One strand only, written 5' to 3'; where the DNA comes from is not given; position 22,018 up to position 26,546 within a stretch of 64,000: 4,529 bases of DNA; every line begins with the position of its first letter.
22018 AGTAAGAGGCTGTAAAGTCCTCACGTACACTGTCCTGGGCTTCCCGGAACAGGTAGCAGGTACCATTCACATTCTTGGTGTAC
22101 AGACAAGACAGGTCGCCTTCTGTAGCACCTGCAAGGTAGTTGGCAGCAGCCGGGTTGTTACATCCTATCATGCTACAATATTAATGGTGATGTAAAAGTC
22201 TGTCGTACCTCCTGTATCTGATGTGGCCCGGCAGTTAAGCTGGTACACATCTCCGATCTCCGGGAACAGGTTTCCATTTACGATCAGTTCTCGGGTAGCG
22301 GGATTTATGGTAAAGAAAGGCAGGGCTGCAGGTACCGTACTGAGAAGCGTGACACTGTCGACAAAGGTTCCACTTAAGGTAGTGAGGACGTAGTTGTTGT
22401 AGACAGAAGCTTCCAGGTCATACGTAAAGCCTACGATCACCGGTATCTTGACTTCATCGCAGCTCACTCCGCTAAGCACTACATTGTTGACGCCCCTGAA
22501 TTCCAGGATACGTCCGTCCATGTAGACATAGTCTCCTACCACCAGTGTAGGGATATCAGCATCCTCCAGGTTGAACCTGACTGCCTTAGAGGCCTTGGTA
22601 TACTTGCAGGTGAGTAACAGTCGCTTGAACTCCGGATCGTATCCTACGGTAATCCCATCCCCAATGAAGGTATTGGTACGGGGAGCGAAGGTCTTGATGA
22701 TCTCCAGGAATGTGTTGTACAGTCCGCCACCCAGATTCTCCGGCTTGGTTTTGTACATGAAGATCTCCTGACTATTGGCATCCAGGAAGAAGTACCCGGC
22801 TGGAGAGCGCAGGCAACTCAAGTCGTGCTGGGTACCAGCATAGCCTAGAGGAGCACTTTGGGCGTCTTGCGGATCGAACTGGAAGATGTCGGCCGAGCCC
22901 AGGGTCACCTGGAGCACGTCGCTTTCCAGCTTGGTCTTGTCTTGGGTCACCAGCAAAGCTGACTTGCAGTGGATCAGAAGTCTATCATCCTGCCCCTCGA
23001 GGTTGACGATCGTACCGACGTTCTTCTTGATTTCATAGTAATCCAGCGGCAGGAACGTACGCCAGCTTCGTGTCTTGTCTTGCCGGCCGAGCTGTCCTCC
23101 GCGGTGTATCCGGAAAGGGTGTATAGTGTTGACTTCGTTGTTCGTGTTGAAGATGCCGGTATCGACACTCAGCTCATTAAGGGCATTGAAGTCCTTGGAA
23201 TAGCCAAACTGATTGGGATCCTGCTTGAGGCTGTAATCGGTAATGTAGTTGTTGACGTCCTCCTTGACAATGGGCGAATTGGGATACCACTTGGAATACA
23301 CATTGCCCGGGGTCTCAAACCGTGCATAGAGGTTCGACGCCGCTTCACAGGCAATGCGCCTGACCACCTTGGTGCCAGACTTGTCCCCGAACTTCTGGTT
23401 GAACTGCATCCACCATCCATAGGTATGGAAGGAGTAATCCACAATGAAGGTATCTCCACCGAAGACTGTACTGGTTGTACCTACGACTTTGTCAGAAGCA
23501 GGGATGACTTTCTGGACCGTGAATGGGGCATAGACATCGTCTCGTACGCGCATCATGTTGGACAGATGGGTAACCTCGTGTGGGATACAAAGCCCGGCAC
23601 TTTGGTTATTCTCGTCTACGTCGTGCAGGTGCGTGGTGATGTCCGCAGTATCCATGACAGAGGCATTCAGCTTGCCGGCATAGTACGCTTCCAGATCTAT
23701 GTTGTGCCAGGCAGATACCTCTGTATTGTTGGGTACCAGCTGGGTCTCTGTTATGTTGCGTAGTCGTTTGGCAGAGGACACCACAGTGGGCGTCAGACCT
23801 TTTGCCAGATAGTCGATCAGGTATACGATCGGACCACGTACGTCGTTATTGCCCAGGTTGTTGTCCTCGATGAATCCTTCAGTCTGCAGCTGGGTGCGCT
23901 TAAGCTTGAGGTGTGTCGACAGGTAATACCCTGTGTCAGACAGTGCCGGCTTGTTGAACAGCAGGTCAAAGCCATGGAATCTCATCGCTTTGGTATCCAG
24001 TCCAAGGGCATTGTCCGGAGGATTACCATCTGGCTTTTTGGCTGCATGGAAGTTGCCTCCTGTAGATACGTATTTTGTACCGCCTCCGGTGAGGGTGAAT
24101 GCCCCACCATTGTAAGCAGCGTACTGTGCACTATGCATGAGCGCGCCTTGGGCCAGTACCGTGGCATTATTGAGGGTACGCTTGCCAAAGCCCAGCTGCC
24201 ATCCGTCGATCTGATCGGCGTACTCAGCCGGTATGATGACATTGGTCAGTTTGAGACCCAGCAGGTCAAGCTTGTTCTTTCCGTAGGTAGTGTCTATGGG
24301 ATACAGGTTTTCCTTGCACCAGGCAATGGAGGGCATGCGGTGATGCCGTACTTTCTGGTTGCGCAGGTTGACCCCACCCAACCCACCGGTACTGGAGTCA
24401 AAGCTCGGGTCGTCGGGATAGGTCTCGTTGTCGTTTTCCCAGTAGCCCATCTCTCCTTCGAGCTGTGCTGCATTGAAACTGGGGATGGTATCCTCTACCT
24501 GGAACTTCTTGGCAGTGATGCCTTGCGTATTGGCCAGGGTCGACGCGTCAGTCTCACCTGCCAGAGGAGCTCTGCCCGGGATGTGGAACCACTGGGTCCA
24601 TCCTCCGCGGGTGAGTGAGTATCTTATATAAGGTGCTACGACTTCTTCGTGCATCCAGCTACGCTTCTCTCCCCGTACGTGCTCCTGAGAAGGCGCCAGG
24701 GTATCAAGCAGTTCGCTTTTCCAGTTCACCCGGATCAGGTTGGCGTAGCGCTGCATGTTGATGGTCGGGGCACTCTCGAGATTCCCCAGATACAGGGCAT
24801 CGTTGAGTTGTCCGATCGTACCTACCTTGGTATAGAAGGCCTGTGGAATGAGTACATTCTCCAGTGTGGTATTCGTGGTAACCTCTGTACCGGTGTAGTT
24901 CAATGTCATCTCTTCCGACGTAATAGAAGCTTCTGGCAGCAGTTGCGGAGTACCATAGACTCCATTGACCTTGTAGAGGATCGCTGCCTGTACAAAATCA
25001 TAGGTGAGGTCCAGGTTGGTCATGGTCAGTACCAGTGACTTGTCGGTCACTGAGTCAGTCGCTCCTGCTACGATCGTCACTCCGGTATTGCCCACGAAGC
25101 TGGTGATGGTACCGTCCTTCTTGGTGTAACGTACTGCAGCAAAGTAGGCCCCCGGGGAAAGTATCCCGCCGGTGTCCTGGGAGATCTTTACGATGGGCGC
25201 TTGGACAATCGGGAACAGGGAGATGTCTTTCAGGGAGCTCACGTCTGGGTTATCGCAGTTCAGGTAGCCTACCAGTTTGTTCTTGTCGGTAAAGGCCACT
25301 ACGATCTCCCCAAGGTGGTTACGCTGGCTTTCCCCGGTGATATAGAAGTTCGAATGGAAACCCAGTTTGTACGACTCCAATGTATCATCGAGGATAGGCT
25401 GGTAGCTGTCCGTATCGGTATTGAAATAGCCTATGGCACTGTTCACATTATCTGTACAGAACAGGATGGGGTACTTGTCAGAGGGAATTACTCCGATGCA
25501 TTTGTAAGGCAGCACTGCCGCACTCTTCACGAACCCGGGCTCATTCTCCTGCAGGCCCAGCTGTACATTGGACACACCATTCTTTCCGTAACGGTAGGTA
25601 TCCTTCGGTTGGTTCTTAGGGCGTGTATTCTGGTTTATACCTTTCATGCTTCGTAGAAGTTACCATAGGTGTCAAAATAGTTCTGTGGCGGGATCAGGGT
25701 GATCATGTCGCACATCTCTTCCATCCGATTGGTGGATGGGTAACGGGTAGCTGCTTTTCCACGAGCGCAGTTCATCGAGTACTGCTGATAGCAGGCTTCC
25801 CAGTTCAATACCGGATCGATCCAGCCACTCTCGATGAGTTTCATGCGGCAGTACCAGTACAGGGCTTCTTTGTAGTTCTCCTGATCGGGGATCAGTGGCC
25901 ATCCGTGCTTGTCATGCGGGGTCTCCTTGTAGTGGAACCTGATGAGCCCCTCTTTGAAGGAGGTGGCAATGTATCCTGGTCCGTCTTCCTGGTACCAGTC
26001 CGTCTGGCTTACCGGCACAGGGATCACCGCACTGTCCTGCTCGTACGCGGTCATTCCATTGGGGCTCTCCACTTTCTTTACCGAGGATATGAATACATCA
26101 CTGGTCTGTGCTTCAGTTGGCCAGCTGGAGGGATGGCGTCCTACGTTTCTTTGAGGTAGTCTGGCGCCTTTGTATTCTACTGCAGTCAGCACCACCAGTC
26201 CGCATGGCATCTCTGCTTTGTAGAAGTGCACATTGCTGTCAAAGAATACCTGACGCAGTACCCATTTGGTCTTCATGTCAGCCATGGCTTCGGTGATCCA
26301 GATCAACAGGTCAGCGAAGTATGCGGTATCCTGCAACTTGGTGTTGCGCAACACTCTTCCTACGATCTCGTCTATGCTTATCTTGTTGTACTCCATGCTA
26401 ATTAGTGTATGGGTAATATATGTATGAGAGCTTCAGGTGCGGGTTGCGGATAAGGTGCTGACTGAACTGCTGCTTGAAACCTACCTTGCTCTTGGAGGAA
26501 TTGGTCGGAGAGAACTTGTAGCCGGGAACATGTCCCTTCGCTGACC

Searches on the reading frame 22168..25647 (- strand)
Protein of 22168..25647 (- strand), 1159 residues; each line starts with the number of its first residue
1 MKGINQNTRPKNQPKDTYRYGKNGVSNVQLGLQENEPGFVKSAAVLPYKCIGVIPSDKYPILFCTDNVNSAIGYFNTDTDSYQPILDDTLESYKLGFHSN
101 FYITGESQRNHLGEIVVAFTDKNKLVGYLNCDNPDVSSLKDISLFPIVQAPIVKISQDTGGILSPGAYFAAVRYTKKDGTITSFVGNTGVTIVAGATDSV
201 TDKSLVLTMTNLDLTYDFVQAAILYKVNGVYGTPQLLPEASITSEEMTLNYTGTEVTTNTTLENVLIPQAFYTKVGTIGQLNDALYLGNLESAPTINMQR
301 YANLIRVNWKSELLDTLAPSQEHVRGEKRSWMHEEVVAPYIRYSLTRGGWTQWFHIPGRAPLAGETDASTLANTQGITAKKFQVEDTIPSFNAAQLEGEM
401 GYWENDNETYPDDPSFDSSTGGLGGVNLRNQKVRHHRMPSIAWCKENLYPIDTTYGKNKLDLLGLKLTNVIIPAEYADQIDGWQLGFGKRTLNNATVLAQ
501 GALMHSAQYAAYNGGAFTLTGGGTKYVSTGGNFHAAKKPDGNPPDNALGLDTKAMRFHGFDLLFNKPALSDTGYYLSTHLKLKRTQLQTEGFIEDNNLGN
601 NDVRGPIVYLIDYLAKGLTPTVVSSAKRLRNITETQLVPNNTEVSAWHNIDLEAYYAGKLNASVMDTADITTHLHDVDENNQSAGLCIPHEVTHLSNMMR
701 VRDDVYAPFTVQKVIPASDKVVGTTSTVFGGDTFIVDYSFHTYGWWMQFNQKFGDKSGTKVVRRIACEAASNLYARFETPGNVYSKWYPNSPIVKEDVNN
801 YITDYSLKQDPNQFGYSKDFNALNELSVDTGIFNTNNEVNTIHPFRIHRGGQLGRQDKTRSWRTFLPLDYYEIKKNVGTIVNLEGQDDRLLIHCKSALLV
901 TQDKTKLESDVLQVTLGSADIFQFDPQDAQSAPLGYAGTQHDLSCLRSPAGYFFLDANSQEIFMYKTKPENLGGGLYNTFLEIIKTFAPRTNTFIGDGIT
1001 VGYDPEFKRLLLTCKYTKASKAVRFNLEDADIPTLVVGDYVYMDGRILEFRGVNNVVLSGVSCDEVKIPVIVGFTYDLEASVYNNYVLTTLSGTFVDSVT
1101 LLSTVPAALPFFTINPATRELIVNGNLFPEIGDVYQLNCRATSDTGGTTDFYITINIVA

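Call 7: search_protein_families(library=phrogs, proteins=[window:22168-25647:-], max_evalue=0.001)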
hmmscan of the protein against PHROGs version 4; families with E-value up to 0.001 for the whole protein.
window:22168-25647:- (1159 aa): 1 family
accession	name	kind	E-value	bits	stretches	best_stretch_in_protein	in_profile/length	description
phrog_15100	-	head and packaging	4.5e-20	71.6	2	193-440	239-480/1783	virion structural protein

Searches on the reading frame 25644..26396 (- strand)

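Call 8: search_protein_families(library=phrogs, proteins=[window:25644-26396:-], max_evalue=0.001)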
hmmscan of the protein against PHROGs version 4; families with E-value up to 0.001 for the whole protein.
window:25644-26396:- (250 aa): 2 families
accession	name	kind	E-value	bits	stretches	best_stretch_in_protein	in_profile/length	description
phrog_33740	-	unknown function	2.7e-10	41.1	1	139-237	203-305/357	-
phrog_15515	-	unknown function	5.1e-05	23.7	0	4-73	5-73/322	-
